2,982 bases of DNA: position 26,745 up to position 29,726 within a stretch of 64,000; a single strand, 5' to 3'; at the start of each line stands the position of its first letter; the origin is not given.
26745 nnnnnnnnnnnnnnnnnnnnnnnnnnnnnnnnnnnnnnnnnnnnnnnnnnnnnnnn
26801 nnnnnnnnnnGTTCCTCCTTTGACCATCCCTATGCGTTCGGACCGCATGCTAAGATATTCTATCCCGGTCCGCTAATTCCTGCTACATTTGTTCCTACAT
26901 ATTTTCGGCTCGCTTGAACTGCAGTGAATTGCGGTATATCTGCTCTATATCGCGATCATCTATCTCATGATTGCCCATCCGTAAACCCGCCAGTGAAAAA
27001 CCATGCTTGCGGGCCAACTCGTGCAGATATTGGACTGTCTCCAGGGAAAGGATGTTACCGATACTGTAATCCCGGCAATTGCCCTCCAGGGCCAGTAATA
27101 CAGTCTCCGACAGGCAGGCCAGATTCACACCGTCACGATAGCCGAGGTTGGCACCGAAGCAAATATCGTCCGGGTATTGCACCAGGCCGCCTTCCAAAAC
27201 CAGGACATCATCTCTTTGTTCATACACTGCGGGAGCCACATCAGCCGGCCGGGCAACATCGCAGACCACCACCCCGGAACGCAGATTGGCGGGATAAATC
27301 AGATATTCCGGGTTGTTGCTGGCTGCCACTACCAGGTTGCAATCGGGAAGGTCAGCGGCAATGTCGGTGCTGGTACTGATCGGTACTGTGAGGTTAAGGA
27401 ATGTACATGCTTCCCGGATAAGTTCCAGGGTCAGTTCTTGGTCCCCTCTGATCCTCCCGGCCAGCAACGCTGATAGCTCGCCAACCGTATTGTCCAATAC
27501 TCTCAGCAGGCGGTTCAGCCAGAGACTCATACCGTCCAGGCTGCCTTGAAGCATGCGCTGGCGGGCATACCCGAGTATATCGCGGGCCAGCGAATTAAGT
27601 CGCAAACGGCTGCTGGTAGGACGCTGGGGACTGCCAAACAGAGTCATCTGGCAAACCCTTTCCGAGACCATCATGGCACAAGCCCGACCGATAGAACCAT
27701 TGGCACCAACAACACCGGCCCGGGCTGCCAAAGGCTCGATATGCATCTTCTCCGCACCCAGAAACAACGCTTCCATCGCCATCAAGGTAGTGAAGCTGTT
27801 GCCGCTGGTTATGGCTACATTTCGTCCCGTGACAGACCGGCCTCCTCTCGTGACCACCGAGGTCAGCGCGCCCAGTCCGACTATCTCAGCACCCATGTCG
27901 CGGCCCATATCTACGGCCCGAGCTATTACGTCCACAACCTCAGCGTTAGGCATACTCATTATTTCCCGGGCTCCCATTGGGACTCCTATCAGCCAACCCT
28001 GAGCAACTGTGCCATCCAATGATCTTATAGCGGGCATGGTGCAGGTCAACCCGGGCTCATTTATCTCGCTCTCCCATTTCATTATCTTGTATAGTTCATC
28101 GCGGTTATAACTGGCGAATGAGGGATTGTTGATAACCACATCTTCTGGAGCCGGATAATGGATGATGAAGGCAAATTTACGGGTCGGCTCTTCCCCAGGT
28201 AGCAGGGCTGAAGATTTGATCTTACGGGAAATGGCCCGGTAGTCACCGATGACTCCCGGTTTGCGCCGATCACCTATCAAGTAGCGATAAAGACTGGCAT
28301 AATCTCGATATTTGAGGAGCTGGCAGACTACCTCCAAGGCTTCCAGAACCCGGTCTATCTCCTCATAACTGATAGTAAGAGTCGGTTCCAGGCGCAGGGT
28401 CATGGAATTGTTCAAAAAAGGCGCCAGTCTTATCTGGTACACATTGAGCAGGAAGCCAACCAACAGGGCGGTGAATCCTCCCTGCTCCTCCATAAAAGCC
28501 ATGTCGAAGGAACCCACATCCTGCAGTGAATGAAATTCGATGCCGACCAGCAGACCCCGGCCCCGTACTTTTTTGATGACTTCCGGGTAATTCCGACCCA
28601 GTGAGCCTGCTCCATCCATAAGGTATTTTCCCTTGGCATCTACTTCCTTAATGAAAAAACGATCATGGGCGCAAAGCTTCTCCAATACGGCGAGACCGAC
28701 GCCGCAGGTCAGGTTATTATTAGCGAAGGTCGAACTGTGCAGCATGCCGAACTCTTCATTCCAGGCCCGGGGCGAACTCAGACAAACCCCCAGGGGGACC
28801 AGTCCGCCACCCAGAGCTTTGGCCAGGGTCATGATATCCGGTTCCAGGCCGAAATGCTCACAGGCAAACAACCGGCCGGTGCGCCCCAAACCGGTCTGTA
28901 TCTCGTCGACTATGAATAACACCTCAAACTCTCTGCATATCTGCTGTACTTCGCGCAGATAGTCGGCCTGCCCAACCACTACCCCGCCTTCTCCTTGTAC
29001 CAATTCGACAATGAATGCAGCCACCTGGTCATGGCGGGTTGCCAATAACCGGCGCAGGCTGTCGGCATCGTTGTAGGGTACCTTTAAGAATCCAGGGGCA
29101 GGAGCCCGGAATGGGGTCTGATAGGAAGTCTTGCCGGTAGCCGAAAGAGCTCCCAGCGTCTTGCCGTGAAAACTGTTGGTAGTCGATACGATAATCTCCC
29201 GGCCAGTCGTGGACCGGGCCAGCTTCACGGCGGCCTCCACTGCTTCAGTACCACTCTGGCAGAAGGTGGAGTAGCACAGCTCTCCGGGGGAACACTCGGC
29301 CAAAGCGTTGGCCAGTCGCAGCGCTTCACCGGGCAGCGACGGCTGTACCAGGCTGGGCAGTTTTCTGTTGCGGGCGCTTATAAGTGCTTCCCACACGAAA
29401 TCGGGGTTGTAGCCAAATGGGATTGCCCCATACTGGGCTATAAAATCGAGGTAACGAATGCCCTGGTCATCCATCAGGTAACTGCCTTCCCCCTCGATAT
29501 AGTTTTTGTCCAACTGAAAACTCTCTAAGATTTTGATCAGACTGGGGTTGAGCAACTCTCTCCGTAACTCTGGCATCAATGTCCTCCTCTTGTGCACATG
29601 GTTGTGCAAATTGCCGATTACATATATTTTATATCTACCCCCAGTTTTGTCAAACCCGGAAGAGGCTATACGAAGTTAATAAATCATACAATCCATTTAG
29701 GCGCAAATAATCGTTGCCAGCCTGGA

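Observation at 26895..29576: Fusion of a class-III aminotransferase with an acyl-ACP-reductase-like domain: predicted thioester-to-primary-amine enzyme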

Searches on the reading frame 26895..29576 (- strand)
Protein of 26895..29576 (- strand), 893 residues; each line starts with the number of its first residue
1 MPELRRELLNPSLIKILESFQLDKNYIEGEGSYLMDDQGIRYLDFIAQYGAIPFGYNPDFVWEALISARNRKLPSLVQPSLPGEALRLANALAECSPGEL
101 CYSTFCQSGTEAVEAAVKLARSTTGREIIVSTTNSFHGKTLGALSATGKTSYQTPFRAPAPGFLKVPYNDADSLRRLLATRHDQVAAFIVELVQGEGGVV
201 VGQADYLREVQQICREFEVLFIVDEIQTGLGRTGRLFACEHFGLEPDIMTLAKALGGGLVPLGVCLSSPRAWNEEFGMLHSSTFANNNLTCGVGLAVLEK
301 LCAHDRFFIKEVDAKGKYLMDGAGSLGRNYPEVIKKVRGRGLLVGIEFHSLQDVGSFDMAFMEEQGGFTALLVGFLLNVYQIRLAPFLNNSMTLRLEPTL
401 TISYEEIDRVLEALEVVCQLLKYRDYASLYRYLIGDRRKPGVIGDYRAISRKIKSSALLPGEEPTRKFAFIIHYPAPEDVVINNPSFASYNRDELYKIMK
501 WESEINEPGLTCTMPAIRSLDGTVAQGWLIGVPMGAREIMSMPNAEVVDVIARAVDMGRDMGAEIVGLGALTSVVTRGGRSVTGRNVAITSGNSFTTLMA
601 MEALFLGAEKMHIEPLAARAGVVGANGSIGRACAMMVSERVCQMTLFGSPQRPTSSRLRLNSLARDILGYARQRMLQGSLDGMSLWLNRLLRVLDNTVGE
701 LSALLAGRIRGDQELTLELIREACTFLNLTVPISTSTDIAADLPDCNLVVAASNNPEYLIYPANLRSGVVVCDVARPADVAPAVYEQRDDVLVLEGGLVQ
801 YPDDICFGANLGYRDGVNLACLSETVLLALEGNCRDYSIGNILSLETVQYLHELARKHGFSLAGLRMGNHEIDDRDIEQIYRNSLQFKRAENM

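Call 5: search_protein_families(library=pfam, proteins=[window:26895-29576:-], max_evalue=1)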
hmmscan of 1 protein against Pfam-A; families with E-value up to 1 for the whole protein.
window:26895-29576:- (893 aa): 3 families
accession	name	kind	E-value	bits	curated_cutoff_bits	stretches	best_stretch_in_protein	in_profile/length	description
PF00202.27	Aminotran_3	-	1.1e-84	285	30.5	1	26-415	13-400/403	Aminotransferase class-III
PF01212.27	Beta_elim_lyase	-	0.00011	22.1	27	1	102-224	49-168/288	Beta-eliminating lyase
PF02882.25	THF_DHG_CYH_C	-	0.065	13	27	0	609-649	28-68/160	Tetrahydrofolate dehydrogenase/cyclohydrolase, NAD(P)-binding domain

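Call 6: search_protein_families(library=ncbifam, proteins=[window:26895-29576:-], max_evalue=1)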
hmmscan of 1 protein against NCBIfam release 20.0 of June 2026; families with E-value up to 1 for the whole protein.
window:26895-29576:- (893 aa): 72 families (the best 25 are shown)
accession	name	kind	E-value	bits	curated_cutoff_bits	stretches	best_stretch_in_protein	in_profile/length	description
NF053554.1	prodigi_MAP_PigE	equivalog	6.4e-157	524.3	850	4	6-350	384-729/837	prodigiosin MAP biosynthesis aminotransferase PigE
NF008570.0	PRK11522.1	equivalog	1.9e-93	313.6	612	1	29-420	75-456/464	putrescine aminotransferase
TIGR00707.1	argD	subfamily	1.6e-86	290.5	410.05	1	26-418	13-380/381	acetylornithine/succinylornithine family transaminase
TIGR03372.1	putres_am_tran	equivalog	4.9e-82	276.2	658.65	1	32-413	67-437/442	putrescine aminotransferase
NF002797.0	PRK02936.1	equivalog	2.8e-80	269.9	496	1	25-416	14-375/385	acetylornithine transaminase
NF002325.0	PRK01278.1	subfamily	5.4e-79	265.6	372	1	22-421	13-389/395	acetylornithine transaminase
NF002874.0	PRK03244.1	equivalog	7.6e-78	262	457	1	27-419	30-393/399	acetylornithine transaminase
NF004426.0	PRK05769.1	equivalog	1.8e-70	237.9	552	1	28-416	42-435/441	acetyl ornithine aminotransferase family protein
NF003273.0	PRK04260.1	equivalog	1.3e-68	231.3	616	1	25-349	14-326/376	acetylornithine transaminase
NF005993.0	PRK08117.1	subfamily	2e-68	231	574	1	7-416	14-425/433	aspartate aminotransferase family protein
NF002985.0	PRK03715.1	equivalog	8.8e-67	225.5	568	1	25-419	21-392/395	acetylornithine transaminase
NF006733.0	PRK09264.1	subfamily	3.8e-63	213.5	438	1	26-351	25-363/425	diaminobutyrate--2-oxoglutarate transaminase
NF042418.1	LysJ_Th_th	equivalog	6.3e-62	209.7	700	1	27-349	23-335/386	[LysW]-aminoadipate semialdehyde transaminase LysJ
TIGR03246.1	arg_catab_astC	subfamily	1.8e-61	208.3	609.95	1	27-389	22-376/397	acetylornithine/succinylornithine family transaminase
TIGR00508.1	bioA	equivalog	7.7e-61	205.9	405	1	28-414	19-414/419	adenosylmethionine--8-amino-7-oxononanoate transaminase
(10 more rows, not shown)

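Call 9: find_homologous_proteins(query=window:26895-29576:-)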
Query window:26895-29576:- (893 aa): 2699 proteins with E <= 0.001 among 8000 candidates; the best 120 are listed.
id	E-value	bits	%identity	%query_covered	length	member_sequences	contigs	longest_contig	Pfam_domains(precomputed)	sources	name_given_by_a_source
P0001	0.0e+0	2020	100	100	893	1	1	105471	PF00202.28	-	-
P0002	0.0e+0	1724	83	100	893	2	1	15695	PF00202.28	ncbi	ncbi:MAG: aminotransferase class III-fold pyridoxal phosphate-dependent enzyme [Syntrophomonadaceae 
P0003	0.0e+0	1705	82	100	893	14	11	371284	PF00202.28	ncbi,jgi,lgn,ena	-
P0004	0.0e+0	1694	82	100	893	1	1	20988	PF00202.28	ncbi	-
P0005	0.0e+0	1687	82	100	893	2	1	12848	PF00202.28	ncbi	-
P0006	0.0e+0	1682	81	100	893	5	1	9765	PF00202.28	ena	-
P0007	0.0e+0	1668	81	100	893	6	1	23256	PF00202.28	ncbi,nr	ncbi:MAG: aminotransferase class III-fold pyridoxal phosphate-dependent enzyme [Syntrophomonadaceae 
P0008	0.0e+0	1588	75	100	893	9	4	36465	PF00202.28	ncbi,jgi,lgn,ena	ncbi:MAG: aminotransferase class III-fold pyridoxal phosphate-dependent enzyme [Syntrophomonas sp.]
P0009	0.0e+0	1549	75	100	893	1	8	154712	PF00202.28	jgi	-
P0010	0.0e+0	1547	74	100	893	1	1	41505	PF00202.28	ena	-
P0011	0.0e+0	1546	75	100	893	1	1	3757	PF00202.28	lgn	-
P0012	0.0e+0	1544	74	100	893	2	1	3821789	PF00202.28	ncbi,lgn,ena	-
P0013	0.0e+0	1539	74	100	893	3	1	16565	PF00202.28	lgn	-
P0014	0.0e+0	1539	74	100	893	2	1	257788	PF00202.28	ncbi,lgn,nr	ncbi:MAG: aminotransferase class III-fold pyridoxal phosphate-dependent enzyme [Syntrophomonadaceae 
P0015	0.0e+0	1539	73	100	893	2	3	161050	PF00202.28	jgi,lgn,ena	-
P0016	0.0e+0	1533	74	100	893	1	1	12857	PF00202.28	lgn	-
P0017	0.0e+0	1532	86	88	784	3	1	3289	PF00202.28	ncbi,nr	ncbi:MAG: aminotransferase class III-fold pyridoxal phosphate-dependent enzyme, partial [Syntrophomo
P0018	0.0e+0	1527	73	100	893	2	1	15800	PF00202.28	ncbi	-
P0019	0.0e+0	1525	74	100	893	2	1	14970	PF00202.28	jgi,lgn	jgi:Ornithine/acetylornithine aminotransferase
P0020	0.0e+0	1523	73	100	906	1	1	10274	PF00202.28,PF01212.28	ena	-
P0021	0.0e+0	1521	73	100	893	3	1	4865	PF00202.28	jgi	jgi:acetylornithine/succinyldiaminopimelate/putrescine aminotransferase/predicted amino acid dehydro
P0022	0.0e+0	1515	73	100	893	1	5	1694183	PF00202.28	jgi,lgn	-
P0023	0.0e+0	1515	73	100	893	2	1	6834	PF00202.28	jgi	-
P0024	0.0e+0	1515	72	100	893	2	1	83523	PF00202.28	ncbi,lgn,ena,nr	ncbi:MAG: aminotransferase III [Firmicutes bacterium HGW-Firmicutes-15]|nr:MAG: aminotransferase III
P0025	0.0e+0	1506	72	100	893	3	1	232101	PF00202.28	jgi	-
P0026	0.0e+0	1505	72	100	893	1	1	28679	PF00202.28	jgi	jgi:acetylornithine/succinyldiaminopimelate/putrescine aminotransferase/predicted amino acid dehydro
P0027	0.0e+0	1503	72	100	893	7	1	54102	PF00202.28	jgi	-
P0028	0.0e+0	1503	73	100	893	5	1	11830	PF00202.28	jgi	jgi:acetylornithine/succinyldiaminopimelate/putrescine aminotransferase/predicted amino acid dehydro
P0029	0.0e+0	1466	70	100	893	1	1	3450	PF00202.28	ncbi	-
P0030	0.0e+0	1453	69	100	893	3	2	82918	PF00202.28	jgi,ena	-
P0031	0.0e+0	1409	67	100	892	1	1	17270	PF00202.28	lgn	-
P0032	0.0e+0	1405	68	100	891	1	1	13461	PF00202.28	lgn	-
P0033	0.0e+0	1405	68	100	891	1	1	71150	PF00202.28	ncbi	-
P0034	0.0e+0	1403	67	100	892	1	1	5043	PF00202.28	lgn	-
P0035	0.0e+0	1403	68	100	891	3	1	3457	PF00202.28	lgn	-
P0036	0.0e+0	1395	68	100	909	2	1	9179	PF00202.28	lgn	-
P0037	0.0e+0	1390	67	100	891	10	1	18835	PF00202.28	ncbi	-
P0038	0.0e+0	1389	66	100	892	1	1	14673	PF00202.28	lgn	-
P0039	0.0e+0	1389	67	100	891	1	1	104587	PF00202.28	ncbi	-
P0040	0.0e+0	1388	67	100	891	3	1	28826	PF00202.28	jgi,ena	-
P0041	0.0e+0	1388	67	100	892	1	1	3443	PF00202.28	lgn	-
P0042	0.0e+0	1387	67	100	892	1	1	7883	PF00202.28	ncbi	-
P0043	0.0e+0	1382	67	100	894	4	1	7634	PF00202.28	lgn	-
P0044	0.0e+0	1376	67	100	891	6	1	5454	PF00202.28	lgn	-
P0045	0.0e+0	1376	66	100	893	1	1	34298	PF00202.28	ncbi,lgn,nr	ncbi:MAG: aminotransferase class III-fold pyridoxal phosphate-dependent enzyme [Bacillota bacterium]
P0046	0.0e+0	1375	68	100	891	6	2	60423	PF00202.28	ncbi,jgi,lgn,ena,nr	ncbi:MAG TPA: aminotransferase class III-fold pyridoxal phosphate-dependent enzyme [Syntrophomonas s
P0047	0.0e+0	1375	66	100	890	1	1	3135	PF00202.28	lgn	-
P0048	0.0e+0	1370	66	100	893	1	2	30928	PF00202.28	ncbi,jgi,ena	jgi:acetylornithine/succinyldiaminopimelate/putrescine aminotransferase/predicted amino acid dehydro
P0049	0.0e+0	1365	67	100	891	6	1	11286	PF00202.28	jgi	jgi:acetylornithine/succinyldiaminopimelate/putrescine aminotransferase/predicted amino acid dehydro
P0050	0.0e+0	1365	67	100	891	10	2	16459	PF00202.28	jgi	jgi:acetylornithine/succinyldiaminopimelate/putrescine aminotransferase/predicted amino acid dehydro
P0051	0.0e+0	1360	67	100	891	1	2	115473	PF00202.28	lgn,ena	-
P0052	0.0e+0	1355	67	100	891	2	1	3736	PF00202.28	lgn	-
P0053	0.0e+0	1346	64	100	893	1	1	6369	PF00202.28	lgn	-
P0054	0.0e+0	1337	63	100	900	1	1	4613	PF00202.28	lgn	-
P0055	0.0e+0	1336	64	100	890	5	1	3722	PF00202.28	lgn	-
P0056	0.0e+0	1336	65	100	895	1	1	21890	PF00202.28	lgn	-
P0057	0.0e+0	1335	64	100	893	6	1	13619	PF00202.28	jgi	jgi:acetylornithine/succinyldiaminopimelate/putrescine aminotransferase/predicted amino acid dehydro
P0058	0.0e+0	1330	66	99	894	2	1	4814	PF00202.28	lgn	-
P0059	0.0e+0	1328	64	100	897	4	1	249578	PF00202.28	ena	-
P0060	0.0e+0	1327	64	100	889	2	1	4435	PF00202.28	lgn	-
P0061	0.0e+0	1325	63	100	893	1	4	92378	PF00202.28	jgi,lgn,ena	-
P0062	0.0e+0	1323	63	100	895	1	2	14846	PF00202.28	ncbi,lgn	-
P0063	0.0e+0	1319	63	99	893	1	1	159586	PF00202.28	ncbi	-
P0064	0.0e+0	1318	64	100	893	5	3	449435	PF00202.28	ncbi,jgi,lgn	ncbi:MAG: aminotransferase class III-fold pyridoxal phosphate-dependent enzyme [Syntrophomonadaceae 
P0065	0.0e+0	1317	64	97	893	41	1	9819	PF00202.28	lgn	-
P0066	0.0e+0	1316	64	99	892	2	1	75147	PF00202.28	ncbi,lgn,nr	ncbi:MAG: aminotransferase class III-fold pyridoxal phosphate-dependent enzyme [Thermosyntropha sp.]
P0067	0.0e+0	1316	64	99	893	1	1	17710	PF00202.28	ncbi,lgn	ncbi:MAG: aminotransferase class III-fold pyridoxal phosphate-dependent enzyme [Syntrophomonas sp.]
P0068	0.0e+0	1315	64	100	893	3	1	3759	PF00202.28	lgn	-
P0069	0.0e+0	1311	63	99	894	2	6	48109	PF00202.28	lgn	-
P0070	0.0e+0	1311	65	100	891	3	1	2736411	PF00202.28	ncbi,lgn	ncbi:aminotransferase class III-fold pyridoxal phosphate-dependent enzyme [Syntrophomonas erecta sub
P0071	0.0e+0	1311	63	100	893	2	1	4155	PF00202.28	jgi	-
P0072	0.0e+0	1310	65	100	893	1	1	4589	PF00202.28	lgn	-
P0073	0.0e+0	1310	63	99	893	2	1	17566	PF00202.28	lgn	-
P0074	0.0e+0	1310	64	99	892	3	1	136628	PF00202.28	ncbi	-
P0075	0.0e+0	1309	65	99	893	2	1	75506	PF00202.28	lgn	-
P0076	0.0e+0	1309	65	100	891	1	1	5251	PF00202.28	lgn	-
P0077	0.0e+0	1307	63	100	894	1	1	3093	PF00202.28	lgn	-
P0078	0.0e+0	1307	64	99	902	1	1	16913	PF00202.28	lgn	-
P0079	0.0e+0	1306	63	100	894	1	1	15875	PF00202.28,PF01212.28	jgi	-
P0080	0.0e+0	1305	63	99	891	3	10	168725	PF00202.28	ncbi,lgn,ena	-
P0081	0.0e+0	1305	65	100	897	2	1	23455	PF00202.28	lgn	-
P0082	0.0e+0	1305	63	99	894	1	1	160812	PF00202.28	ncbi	-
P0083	0.0e+0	1305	64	100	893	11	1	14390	PF00202.28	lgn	-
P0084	0.0e+0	1303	63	100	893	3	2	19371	PF00202.28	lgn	-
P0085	0.0e+0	1303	64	99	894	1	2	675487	PF00202.28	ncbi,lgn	-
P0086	0.0e+0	1302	64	98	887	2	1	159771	PF00202.28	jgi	jgi:acetylornithine/succinyldiaminopimelate/putrescine aminotransferase/predicted amino acid dehydro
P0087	0.0e+0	1299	63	100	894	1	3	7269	PF00202.28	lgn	-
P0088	0.0e+0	1297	63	100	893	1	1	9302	PF00202.28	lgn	-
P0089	0.0e+0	1296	63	99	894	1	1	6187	PF00202.28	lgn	-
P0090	0.0e+0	1295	64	99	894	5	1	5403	PF00202.28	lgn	-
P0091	0.0e+0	1295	64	99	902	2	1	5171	PF00202.28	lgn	-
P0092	0.0e+0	1295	63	100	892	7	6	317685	PF00202.28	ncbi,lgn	ncbi:MAG: aminotransferase class III-fold pyridoxal phosphate-dependent enzyme [Syntrophomonadaceae 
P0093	0.0e+0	1295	63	100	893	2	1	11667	PF00202.28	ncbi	ncbi:MAG: aminotransferase class III-fold pyridoxal phosphate-dependent enzyme [Syntrophomonadaceae 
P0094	0.0e+0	1293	63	100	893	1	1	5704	PF00202.28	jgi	jgi:acetylornithine/succinyldiaminopimelate/putrescine aminotransferase/predicted amino acid dehydro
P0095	0.0e+0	1292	63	100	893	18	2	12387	PF00202.28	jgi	jgi:acetylornithine/succinyldiaminopimelate/putrescine aminotransferase/predicted amino acid dehydro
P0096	0.0e+0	1292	63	100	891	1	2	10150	PF00202.28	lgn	-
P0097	0.0e+0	1292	64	100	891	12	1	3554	PF00202.28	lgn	-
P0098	0.0e+0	1290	63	100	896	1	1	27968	PF00202.28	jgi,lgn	-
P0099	0.0e+0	1290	64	99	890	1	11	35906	PF00202.28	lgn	-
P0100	0.0e+0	1290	63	100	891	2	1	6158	PF00202.28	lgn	-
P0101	0.0e+0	1290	63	100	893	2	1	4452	PF00202.28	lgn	-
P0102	0.0e+0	1289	63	99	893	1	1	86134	PF00202.28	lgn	-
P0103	0.0e+0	1289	64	99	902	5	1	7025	PF00202.28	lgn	-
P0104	0.0e+0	1289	63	99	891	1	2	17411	PF00202.28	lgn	-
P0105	0.0e+0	1287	63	99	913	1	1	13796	PF00202.28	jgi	-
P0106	0.0e+0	1287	63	100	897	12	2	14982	PF00202.28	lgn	-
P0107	0.0e+0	1287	64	99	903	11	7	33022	PF00202.28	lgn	-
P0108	0.0e+0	1286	63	100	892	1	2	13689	PF00202.28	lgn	-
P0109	0.0e+0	1285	63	100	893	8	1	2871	PF00202.28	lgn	-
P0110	0.0e+0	1284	63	100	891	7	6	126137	PF00202.28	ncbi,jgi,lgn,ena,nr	ncbi:MAG TPA: aminotransferase class III-fold pyridoxal phosphate-dependent enzyme [Syntrophomonadac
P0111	0.0e+0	1284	62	100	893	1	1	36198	PF00202.28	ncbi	ncbi:MAG: aminotransferase class III-fold pyridoxal phosphate-dependent enzyme [Syntrophomonas sp.]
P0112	0.0e+0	1283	64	100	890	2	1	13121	PF00202.28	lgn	-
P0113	0.0e+0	1283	63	100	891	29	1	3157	PF00202.28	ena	-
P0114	0.0e+0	1283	63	100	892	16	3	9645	PF00202.28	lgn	-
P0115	0.0e+0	1283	63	100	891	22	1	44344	PF00202.28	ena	-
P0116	0.0e+0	1281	64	100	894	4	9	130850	PF00202.28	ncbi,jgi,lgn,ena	jgi:acetylornithine/succinyldiaminopimelate/putrescine aminotransferase/predicted amino acid dehydro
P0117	0.0e+0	1279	63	100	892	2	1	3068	PF00202.28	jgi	jgi:acetylornithine/succinyldiaminopimelate/putrescine aminotransferase/predicted amino acid dehydro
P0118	0.0e+0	1278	63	100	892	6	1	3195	PF00202.28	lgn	-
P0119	0.0e+0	1278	62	99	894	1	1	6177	PF00202.28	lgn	-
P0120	0.0e+0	1277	62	100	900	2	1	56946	PF00202.28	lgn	-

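Call 16: find_related_loci(query=window:26895-29576:-, collection=genome_contigs, flank=8000)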
Query window:26895-29576:- (893 aa) in genome_contigs; peptide patterns used: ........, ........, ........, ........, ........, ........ (x = any residue, [..] = any of these).
37 stretches matched a pattern; 23 encode a relative of the query (tblastn E <= 1e-3); 23 distinct loci.
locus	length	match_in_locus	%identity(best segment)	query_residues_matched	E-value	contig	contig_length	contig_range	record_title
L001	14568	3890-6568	83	1-893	0e+0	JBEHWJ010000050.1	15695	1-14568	MAG: Syntrophomonadaceae bacterium isolate FI4 k141_131530_length_15695_cov_229.9093, whole genome shotgun sequence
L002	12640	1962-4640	82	1-893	0e+0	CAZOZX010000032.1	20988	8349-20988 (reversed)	MAG TPA_asm: uncultured Syntrophomonas sp. isolate binchicken_co22_235 genome assembly, contig: NODE_2700_length_20988_c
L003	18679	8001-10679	82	1-893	0e+0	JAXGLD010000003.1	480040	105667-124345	MAG: Syntrophomonadaceae bacterium isolate AnMBR.bin200 bin200_3, whole genome shotgun sequence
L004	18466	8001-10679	81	1-893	0e+0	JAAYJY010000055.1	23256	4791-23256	MAG: Syntrophomonadaceae bacterium isolate AS10tlH2TH_358 51953_AS10, whole genome shotgun sequence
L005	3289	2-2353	86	110-893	0e+0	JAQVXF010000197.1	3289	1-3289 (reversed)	MAG: Syntrophomonas sp. isolate STF2_12 NODE_124311_length_3289_cov_1.601834_Sandtown_F2, whole genome shotgun sequence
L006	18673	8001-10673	68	1-893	0e+0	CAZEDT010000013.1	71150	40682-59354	MAG TPA_asm: uncultured Syntrophomonas sp. isolate SRP302447_co4_168 genome assembly, contig: NODE_1202_length_71150_cov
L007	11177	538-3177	64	4-884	0e+0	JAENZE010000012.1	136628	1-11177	MAG: Syntrophomonas sp. isolate BL5_bin.17 BL5_bin17_NODE_62_length_136628_cov_87.826437, whole genome shotgun sequence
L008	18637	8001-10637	65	4-884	0e+0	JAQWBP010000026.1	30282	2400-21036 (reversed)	MAG: Syntrophomonadaceae bacterium isolate STF2_222 NODE_3319_length_30282_cov_44.763223_Sandtown_F2, whole genome shotg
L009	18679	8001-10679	63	1-893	0e+0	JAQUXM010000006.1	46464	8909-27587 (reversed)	MAG: Syntrophomonadaceae bacterium isolate STD2_213 NODE_2630_length_46464_cov_17.095626_Sandtown_D2, whole genome shotg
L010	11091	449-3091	62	5-885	0e+0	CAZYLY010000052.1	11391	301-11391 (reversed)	MAG TPA_asm: uncultured Syntrophomonadaceae bacterium isolate SRP192927_co2_574 genome assembly, contig: NODE_10717_leng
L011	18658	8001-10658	62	1-886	0e+0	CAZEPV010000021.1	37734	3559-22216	MAG TPA_asm: uncultured Syntrophomonadaceae bacterium isolate binchicken_co157_812 genome assembly, contig: NODE_2120_le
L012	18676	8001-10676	63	1-893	0e+0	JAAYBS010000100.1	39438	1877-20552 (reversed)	MAG: Syntrophomonadaceae bacterium isolate AS06rmzACSIP_353 248102_AS06, whole genome shotgun sequence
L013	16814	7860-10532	67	1-893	0e+0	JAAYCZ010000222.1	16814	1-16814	MAG: Syntrophomonadaceae bacterium isolate AS06rmzACSIP_507 345021_AS06, whole genome shotgun sequence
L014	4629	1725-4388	63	5-893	0e+0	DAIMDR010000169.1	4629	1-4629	MAG TPA_asm: Syntrophomonadaceae bacterium isolate CTOTU19814 NODE_14035_length_4629_cov_5.003935, whole genome shotgun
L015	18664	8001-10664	58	1-888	0e+0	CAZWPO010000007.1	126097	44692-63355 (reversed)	MAG TPA_asm: uncultured Syntrophomonas sp. isolate binchicken_co22_243 genome assembly, contig: NODE_130_length_126097_c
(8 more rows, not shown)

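Call 18: find_encoding_contigs(protein=P0070, flank=10000, max_places=2)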
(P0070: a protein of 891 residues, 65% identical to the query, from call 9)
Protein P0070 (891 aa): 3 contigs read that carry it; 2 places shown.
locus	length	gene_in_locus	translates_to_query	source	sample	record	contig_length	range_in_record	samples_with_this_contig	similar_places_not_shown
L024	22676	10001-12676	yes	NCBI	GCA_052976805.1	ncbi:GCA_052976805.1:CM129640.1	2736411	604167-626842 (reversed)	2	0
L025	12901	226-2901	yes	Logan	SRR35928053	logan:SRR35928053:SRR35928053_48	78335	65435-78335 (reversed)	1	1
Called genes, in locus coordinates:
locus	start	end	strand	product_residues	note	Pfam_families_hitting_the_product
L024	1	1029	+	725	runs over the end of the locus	PF01966:HD (weak), PF00270:DEAD, PF02562:PhoH (faint), PF04851:ResIII, PF00271:Helicase_C (weak), PF22590:Cas3-like_C_2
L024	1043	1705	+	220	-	PF09704:Cas_Cas5d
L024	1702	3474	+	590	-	PF09709:Cas_Csd1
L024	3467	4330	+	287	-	PF05107:Cas_Cas7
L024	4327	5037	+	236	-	PF01930:Cas_Cas4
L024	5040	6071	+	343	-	PF01867:Cas_Cas1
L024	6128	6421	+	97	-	PF09827:CRISPR_Cas2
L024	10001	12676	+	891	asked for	PF00202:Aminotran_3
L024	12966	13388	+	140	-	PF06938:DUF1285_N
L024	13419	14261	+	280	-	PF02645:DegV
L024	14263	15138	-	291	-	PF04055:Radical_SAM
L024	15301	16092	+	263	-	PF00072:Response_reg, PF04397:LytTR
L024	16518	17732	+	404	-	PF17863:AAA_lid_2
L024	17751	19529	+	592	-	PF00092:VWA, PF13519:VWA_2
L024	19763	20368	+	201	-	PF10646:Germane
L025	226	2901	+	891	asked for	PF00202:Aminotran_3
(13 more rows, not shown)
